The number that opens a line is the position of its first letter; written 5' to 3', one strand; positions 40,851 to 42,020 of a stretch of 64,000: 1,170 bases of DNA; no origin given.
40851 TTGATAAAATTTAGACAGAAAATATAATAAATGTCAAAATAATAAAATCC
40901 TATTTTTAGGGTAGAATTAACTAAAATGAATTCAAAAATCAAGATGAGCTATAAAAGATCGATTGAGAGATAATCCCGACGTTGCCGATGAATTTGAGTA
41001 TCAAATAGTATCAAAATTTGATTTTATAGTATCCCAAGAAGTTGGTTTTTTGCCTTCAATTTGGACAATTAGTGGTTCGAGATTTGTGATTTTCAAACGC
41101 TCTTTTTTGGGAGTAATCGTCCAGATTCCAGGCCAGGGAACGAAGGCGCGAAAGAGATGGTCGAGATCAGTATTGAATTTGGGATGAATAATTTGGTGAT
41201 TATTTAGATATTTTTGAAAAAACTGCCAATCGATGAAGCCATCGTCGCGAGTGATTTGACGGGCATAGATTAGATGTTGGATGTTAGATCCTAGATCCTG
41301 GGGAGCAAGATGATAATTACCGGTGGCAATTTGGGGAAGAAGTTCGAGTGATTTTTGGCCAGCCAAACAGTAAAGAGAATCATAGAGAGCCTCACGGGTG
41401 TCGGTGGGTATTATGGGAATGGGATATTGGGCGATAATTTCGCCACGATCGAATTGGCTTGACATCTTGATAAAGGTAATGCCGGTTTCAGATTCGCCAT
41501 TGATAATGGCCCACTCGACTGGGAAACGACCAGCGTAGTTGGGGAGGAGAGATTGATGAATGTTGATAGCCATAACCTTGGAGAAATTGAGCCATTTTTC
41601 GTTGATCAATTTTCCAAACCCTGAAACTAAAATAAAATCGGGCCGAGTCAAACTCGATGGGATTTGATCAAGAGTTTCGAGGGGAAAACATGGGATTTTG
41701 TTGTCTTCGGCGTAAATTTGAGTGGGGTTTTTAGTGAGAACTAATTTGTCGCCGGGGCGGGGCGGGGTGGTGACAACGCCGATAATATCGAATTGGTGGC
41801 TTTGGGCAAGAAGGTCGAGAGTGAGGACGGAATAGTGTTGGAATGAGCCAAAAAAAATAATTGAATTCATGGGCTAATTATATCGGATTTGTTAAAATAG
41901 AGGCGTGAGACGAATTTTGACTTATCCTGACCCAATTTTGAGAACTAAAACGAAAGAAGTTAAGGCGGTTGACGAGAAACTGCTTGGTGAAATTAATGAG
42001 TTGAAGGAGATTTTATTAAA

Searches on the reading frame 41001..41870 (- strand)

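Call 60: search_protein_families(library=pfam, proteins=[window:41001-41870:-], max_evalue=0.01)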
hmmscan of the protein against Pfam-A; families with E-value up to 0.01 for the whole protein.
window:41001-41870:- (289 aa): 2 families
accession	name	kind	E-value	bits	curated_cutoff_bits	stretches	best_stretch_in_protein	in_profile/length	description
PF00551.24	Formyl_trans_N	-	6.1e-27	95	26.1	1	4-166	4-169/181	Formyl transferase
PF02911.23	Formyl_trans_C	-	0.0011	19.6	21.1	0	234-268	16-49/100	Formyl transferase, C-terminal domain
